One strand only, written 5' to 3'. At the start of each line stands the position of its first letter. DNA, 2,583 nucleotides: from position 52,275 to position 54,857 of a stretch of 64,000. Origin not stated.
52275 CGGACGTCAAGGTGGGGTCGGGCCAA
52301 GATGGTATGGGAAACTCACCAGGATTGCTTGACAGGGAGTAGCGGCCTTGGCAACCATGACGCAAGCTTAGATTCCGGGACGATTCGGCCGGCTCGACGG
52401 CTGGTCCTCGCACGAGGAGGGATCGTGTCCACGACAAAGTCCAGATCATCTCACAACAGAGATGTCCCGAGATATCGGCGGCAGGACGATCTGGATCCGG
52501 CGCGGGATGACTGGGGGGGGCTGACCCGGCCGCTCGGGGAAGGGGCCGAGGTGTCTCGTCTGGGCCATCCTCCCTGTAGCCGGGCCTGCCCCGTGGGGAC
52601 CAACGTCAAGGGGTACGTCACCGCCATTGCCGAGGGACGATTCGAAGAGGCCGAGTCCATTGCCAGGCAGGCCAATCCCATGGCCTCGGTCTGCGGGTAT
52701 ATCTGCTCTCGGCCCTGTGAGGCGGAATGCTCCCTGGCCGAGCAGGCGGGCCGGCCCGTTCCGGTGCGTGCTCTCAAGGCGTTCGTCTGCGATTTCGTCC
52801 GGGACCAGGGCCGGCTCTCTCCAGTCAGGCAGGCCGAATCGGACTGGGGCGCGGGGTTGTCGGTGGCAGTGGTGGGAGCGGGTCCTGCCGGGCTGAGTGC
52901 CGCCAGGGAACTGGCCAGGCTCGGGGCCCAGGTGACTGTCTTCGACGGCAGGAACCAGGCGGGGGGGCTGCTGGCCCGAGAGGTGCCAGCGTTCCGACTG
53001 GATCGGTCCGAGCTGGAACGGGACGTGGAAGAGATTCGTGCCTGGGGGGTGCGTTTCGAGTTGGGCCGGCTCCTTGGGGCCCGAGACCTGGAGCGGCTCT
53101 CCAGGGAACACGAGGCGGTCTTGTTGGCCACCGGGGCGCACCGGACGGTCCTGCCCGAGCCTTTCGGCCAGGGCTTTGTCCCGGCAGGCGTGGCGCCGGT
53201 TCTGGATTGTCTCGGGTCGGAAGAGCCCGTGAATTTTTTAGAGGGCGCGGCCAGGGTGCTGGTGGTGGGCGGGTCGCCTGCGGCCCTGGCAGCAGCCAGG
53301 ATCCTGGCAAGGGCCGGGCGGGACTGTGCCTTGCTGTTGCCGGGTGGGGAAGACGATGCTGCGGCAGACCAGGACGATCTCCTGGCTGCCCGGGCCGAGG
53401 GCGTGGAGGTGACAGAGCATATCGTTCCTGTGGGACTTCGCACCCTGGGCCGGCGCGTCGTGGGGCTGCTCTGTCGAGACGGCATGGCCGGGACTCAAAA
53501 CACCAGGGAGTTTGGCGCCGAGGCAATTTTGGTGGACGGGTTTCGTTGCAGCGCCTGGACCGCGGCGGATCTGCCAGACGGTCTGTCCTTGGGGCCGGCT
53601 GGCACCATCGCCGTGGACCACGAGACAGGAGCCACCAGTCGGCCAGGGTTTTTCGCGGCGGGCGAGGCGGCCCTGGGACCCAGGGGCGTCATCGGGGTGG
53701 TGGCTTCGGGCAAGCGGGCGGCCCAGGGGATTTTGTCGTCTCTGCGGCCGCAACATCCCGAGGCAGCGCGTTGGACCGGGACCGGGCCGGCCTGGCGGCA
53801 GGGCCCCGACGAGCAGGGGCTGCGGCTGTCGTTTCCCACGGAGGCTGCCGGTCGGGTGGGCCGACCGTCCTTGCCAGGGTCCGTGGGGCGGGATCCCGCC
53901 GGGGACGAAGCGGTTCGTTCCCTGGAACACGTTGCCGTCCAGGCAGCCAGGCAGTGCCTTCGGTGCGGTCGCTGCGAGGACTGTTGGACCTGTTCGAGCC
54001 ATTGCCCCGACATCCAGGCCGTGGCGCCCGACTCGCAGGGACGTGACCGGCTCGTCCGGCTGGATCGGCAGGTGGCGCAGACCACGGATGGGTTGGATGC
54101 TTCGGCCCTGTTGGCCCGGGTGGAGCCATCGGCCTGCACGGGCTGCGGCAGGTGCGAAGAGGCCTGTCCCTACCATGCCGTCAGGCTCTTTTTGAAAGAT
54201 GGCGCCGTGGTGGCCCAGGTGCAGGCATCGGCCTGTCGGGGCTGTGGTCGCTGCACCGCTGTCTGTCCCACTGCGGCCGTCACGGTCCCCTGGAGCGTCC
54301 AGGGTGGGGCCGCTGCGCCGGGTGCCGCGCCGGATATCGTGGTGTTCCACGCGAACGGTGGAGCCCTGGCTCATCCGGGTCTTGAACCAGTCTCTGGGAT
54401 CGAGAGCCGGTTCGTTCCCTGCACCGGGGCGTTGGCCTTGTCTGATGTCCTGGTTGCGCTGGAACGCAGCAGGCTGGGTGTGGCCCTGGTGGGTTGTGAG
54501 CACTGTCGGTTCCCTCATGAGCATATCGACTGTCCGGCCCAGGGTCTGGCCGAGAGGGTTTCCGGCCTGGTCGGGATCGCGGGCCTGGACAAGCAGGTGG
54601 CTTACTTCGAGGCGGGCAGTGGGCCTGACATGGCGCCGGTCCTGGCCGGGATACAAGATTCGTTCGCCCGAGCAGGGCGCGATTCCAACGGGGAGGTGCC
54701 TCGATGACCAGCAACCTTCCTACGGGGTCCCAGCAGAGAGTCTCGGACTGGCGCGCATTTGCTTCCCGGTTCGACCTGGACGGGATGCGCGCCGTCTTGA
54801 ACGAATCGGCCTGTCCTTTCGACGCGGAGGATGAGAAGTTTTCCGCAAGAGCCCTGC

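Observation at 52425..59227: Hdr/Mvh/Nfn-type electron-transfer module coupled in one operon to a two-subunit amino-acid/opine-type flavoprotein dehydrogenase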

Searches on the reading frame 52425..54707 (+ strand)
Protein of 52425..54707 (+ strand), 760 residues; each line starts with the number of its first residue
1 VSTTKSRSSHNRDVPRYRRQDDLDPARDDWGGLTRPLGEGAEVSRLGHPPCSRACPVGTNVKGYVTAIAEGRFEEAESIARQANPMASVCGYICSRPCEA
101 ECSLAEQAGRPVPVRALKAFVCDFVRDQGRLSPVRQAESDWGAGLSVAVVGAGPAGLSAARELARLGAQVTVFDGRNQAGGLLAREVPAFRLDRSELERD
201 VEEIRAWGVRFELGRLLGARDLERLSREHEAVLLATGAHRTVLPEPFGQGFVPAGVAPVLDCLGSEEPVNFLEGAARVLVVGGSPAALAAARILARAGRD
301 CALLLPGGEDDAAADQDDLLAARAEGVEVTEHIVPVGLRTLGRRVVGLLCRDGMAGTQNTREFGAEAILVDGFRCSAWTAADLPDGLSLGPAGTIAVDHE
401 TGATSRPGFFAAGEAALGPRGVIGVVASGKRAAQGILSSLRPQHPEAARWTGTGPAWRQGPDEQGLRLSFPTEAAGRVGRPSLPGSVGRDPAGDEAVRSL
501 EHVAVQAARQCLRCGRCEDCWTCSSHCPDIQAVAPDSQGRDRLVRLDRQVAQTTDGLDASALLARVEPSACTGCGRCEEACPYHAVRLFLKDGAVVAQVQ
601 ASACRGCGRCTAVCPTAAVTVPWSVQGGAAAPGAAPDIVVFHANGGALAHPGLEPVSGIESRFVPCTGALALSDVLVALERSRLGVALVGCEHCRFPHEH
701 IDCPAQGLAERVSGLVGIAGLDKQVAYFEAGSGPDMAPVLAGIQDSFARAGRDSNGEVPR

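Call 8: search_protein_families(library=pfam, proteins=[window:52425-54707:+], max_evalue=0.01)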
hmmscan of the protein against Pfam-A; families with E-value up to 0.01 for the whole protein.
window:52425-54707:+ (760 aa): 32 families (the best 25 are shown)
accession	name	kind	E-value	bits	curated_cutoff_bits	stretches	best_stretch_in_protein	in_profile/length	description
PF07992.20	Pyr_redox_2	-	7.6e-18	65.4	26.1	1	146-420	2-278/291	Pyridine nucleotide-disulphide oxidoreductase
PF14691.11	Fer4_20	-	2.8e-17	63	25.8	1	48-128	29-111/113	Dihydroprymidine dehydrogenase domain II, 4Fe-4S cluster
PF12838.12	Fer4_7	-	5.2e-12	46.5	27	2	571-618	2-52/52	4Fe-4S dicluster domain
PF13450.12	NAD_binding_8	-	9.3e-12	45.5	21.9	1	149-186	1-38/68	NAD(P)-binding Rossmann-like domain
PF13187.11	Fer4_9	-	3.6e-10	40.2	27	2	570-618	1-51/52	4Fe-4S dicluster domain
PF00037.32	Fer4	-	4.1e-10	39.5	21.1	2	566-586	3-23/24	4Fe-4S binding domain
PF14697.11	Fer4_21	-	1.3e-09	38.4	35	1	564-619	1-57/59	4Fe-4S dicluster domain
PF12837.12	Fer4_6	-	1.3e-09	38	25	2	564-585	2-23/24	4Fe-4S binding domain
PF01494.25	FAD_binding_3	-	7.4e-09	35.7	22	1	146-177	3-34/349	FAD binding domain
PF13183.11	Fer4_8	-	2.7e-08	34.7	27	1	509-584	3-67/68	4Fe-4S dicluster domain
PF13237.11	Fer4_10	-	3.3e-08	33.8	25.5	2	565-615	3-53/53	4Fe-4S dicluster domain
PF12831.13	FAD_oxidored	-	8.2e-08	32.4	27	1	147-187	2-42/416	FAD dependent oxidoreductase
PF00070.33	Pyr_redox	-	2.2e-07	31.7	22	1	146-179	1-34/82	Pyridine nucleotide-disulphide oxidoreductase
PF01266.30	DAO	-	2.2e-06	27.9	27.9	1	147-180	2-35/353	FAD dependent oxidoreductase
PF01946.23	Thi4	-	4.2e-06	26.6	26.2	1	146-181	19-55/235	Thi4 family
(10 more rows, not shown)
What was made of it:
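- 52425..54707 (+): ORF A (760 aa): a GltD/NfnB/StnC-type flavoprotein, followed by a Cys-rich motif, a 2x[4Fe-4S] ferredoxin domain and an MvhD-like tail. Pfam gives Fer4_20, Pyr_redox_2 and Fer4_7 (call 8).
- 53955..54269 (+): Three Cys motifs ending in CP in ORF A: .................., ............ and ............. Pfam Fer4_7 and Fer4_21 cover aa 564-619 (call 8).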

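Call 9: search_protein_families(library=ncbifam, proteins=[window:52425-54707:+], max_evalue=0.01)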
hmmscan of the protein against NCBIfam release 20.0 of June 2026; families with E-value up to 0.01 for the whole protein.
window:52425-54707:+ (760 aa): 118 families (the best 25 are shown)
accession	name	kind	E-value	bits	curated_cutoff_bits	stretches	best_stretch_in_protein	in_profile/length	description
NF009410.0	PRK12771.1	subfamily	2.3e-74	251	516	2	48-540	47-536/566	NAD(P)-binding protein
NF009454.0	PRK12814.1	equivalog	1e-55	189.3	916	1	49-524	102-581/657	putative NADPH-dependent glutamate synthase small subunit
TIGR01316.1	gltA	equivalog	1.5e-48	165.8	471.75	1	49-436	36-445/449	NADPH-dependent glutamate synthase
NF010590.0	PRK13984.1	equivalog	4.5e-44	150.6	946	1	51-352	198-507/611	putative oxidoreductase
TIGR03315.1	Se_ygfK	equivalog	1.6e-42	145.1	835.3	1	50-584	446-936/1012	putative selenate reductase subunit YgfK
NF009414.0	PRK12778.1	equivalog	8.6e-42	143.3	1103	2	48-336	336-632/752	bifunctional dihydroorotate dehydrogenase B NAD binding subunit/NADPH-dependent glutamate synthase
NF045663.1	diclust_near_Sec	equivalog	9.7e-42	143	530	2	48-240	17-201/759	pyridine nucleotide-disulfide oxidoreductase/dicluster-binding protein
TIGR01317.1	GOGAT_sm_gam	subfamily_domain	4e-35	121.6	447.7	1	46-240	47-240/485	glutamate synthase small subunit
TIGR01318.1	gltD_gamma_fam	subfamily_domain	4e-35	121.3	482.95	1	46-241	45-239/467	glutamate synthase, small subunit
NF009413.0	PRK12775.1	equivalog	2.4e-32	111.7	1895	2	42-240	332-529/1006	putative trifunctional 2-polyprenylphenol hydroxylase/glutamate synthase subunit beta/ferritin domain-containing protein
NF009408.0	PRK12769.1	equivalog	1.7e-28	99.2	1003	1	50-242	235-426/659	formate-dependent uric acid utilization protein AegA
NF009451.0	PRK12809.1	equivalog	1.7e-25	89.4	1154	1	51-330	219-507/639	formate-dependent uric acid utilization protein YgfT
NF009409.0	PRK12770.1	subfamily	7.2e-24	84.5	343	1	143-441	17-351/360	putative glutamate synthase subunit beta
NF009415.0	PRK12779.1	equivalog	1.8e-21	75.8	1519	1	52-335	211-507/944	putative bifunctional glutamate synthase subunit beta/2-polyprenylphenol hydroxylase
TIGR03996.1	mycofact_OYE_1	hypoth_equivalog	6.8e-13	48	627.9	1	146-252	374-482/633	mycofactocin system FadH/OYE family oxidoreductase 1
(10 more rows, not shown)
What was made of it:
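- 54339..54707 (+): MvhD/FlpD-like tail of ORF A. The CNWC cysteines are replaced (FHANGG). PCTG, GCEHC and a clade-specific DCPA cysteine are kept. NCBIfam HdrA2 matches aa 557-722 at 3.5e-11 (call 9).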

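Call 34: search_solved_structures(query=window:52425-54707:+, max_evalue=0.00001)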
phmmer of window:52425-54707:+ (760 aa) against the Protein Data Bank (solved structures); distinct sequences matched with E-value up to 0.00001: 23.
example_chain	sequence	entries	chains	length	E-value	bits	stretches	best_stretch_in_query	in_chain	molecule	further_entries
9bov_A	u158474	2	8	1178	1.8e-49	172.2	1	48-619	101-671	Molybdopterin oxidoreductase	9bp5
8oh5_C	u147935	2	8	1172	3.3e-43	151.4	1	48-619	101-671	Formate dehydrogenase-O, major subunit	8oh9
2vdc_G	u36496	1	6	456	3.9e-42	147.9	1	42-439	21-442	GLUTAMATE SYNTHASE [NADPH] SMALL CHAIN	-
6s6s_G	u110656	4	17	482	4.6e-42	147.7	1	42-439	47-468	Glutamate synthase [NADPH] small chain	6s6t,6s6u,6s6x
4ylf_B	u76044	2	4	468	2.2e-40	142.1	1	45-239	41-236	Dihydropyrimidine dehydrogenase subunit A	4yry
9n5u_A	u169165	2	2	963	1.3e-38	136.3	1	50-436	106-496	NfnA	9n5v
5jca_L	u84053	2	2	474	1.1e-37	133.2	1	48-438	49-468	NADH-dependent Ferredoxin:NADP Oxidoreductase (NfnI) subunit alpha | NADH-dependent Ferredoxin:NADP Oxidoreductase subunit alpha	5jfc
5vj7_A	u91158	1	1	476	4.6e-36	127.8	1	47-336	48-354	Oxidoreductase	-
1gt8_A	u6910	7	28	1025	4.5e-22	81.6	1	36-433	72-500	DIHYDROPYRIMIDINE DEHYDROGENASE | Dihydropyrimidine dehydrogenase [NADP(+)]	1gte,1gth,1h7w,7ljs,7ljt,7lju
1h7x_A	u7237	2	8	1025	4.5e-22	81.6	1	36-433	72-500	DIHYDROPYRIMIDINE DEHYDROGENASE | Dihydropyrimidine dehydrogenase [NADP(+)]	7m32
7m31_A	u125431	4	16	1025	4.5e-22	81.6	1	36-433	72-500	Dihydropyrimidine dehydrogenase [NADP(+)]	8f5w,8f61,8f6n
7mfm_I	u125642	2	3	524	1e-20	77.1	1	53-240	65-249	Glutamate synthase (NADPH) small chain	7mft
9sw6_G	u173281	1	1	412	1.6e-11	46.7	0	566-635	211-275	Polyferredoxin protein MvhB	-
5odc_A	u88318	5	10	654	4.2e-11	45.3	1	557-619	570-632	Heterodisulfide reductase, subunit A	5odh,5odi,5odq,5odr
7bkb_A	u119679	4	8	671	5.3e-08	35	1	568-621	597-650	CoB--CoM heterodisulfide reductase iron-sulfur subunit A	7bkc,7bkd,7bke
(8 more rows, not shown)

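Call 80: find_homologous_proteins(query=window:52425-54707:+, max_evalue=1e-30)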
Query window:52425-54707:+ (760 aa): 330 proteins with E <= 1e-30 among 8000 candidates; the best 120 are listed.
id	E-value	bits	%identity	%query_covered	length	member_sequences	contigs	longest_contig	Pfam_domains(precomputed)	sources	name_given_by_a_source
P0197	0.0e+0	1699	100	100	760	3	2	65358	PF14697.12,PF13450.13,PF07992.21,PF12837.13,PF00070.34,PF12838.13,PF01494.26,PF12831.14,PF01946.24,PF01266.31,PF01593.31,PF14691.12,PF00037.33,PF01262.28,PF25160.2,PF13237.12,PF13183.12,PF13187.12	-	-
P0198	5.9e-168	579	45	92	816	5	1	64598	PF14697.12,PF13450.13,PF07992.21,PF12837.13,PF03486.21,PF13484.12,PF12838.13,PF01494.26,PF12831.14,PF01946.24,PF01266.31,PF01593.31,PF14691.12,PF00037.33,PF13738.13,PF13237.12,PF13187.12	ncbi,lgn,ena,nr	ncbi:MAG: FAD-dependent oxidoreductase [Deltaproteobacteria bacterium]|nr:FAD-dependent oxidoreducta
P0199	1.8e-111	392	42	76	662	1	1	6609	PF14697.12,PF13450.13,PF07992.21,PF12837.13,PF00070.34,PF13484.12,PF12838.13,PF01266.31,PF01593.31,PF12797.13,PF14691.12,PF00037.33,PF13237.12,PF13187.12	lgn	-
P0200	4.2e-62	229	31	66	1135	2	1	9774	PF14697.12,PF13450.13,PF07992.21,PF12837.13,PF00070.34,PF03486.21,PF13484.12,PF12838.13,PF01134.29,PF01494.26,PF12831.14,PF01946.24,PF01266.31,PF01593.31,PF14691.12,PF00890.31,PF00037.33,PF13738.13,PF01262.28,PF25160.2,PF13237.12,PF13187.12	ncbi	-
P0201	4.0e-59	219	35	68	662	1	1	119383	PF13450.13,PF07992.21,PF00070.34,PF13484.12,PF12838.13,PF01494.26,PF21799.3,PF12831.14,PF01946.24,PF01266.31,PF14691.12,PF00890.31,PF00037.33,PF13738.13,PF01262.28,PF13187.12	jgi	jgi:NADPH-dependent glutamate synthase beta subunit-like oxidoreductase/NAD-dependent dihydropyrimid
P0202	1.6e-58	217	35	67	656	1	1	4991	PF13450.13,PF07992.21,PF00070.34,PF03486.21,PF12838.13,PF01134.29,PF01494.26,PF12831.14,PF01946.24,PF01266.31,PF14691.12,PF00890.31,PF00037.33,PF13738.13,PF13187.12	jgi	jgi:NADPH-dependent glutamate synthase beta subunit-like oxidoreductase/NAD-dependent dihydropyrimid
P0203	3.7e-57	213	34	67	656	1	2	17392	PF13450.13,PF07992.21,PF00070.34,PF03486.21,PF12838.13,PF01134.29,PF01494.26,PF12831.14,PF01946.24,PF01266.31,PF14691.12,PF00890.31,PF00037.33,PF13738.13,PF01262.28,PF13237.12,PF13187.12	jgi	-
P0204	4.3e-57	212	35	64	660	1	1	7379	PF13450.13,PF07992.21,PF00070.34,PF12838.13,PF01494.26,PF12831.14,PF01946.24,PF01266.31,PF01593.31,PF14691.12,PF00890.31,PF00037.33,PF13738.13,PF13187.12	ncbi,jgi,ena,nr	ncbi:MAG TPA: FAD-dependent oxidoreductase [Ktedonobacteraceae bacterium]|nr:FAD-dependent oxidoredu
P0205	3.5e-56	209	35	67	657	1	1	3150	PF13450.13,PF07992.21,PF00070.34,PF12838.13,PF01494.26,PF12831.14,PF01946.24,PF01266.31,PF01593.31,PF14691.12,PF00037.33,PF13738.13,PF13237.12,PF13187.12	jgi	-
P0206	1.9e-53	200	34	64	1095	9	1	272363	PF14697.12,PF13241.13,PF13450.13,PF07992.21,PF12837.13,PF00070.34,PF03486.21,PF13484.12,PF12838.13,PF01494.26,PF12831.14,PF01946.24,PF01266.31,PF01593.31,PF12797.13,PF14691.12,PF00890.31,PF00037.33,PF13738.13,PF01262.28,PF25160.2,PF13237.12,PF13187.12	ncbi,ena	-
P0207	2.9e-53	200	33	65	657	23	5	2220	PF13450.13,PF07992.21,PF00070.34,PF12838.13,PF21799.3,PF12831.14,PF01946.24,PF01266.31,PF14691.12,PF00037.33,PF13738.13,PF13187.12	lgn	-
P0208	7.3e-53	198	37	55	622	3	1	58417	PF13450.13,PF07992.21,PF00070.34,PF12838.13,PF01494.26,PF12831.14,PF01946.24,PF01266.31,PF14691.12,PF00037.33,PF13738.13,PF13187.12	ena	-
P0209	1.4e-52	197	35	66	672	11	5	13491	PF13450.13,PF07992.21,PF00070.34,PF12838.13,PF12831.14,PF01946.24,PF01266.31,PF14691.12,PF00037.33,PF13738.13,PF13237.12,PF13187.12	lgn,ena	-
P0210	1.8e-52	197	34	73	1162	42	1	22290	PF01855.25,PF13450.13,PF07992.21,PF00070.34,PF03486.21,PF01494.26,PF12831.14,PF01266.31,PF02775.27,PF14691.12,PF00890.31,PF00037.33,PF13738.13,PF01262.28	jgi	-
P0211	6.5e-52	195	35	75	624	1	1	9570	PF14697.12,PF13450.13,PF07992.21,PF12837.13,PF00070.34,PF12838.13,PF01134.29,PF12831.14,PF01946.24,PF01266.31,PF01593.31,PF14691.12,PF00037.33,PF25160.2,PF13237.12,PF13187.12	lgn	-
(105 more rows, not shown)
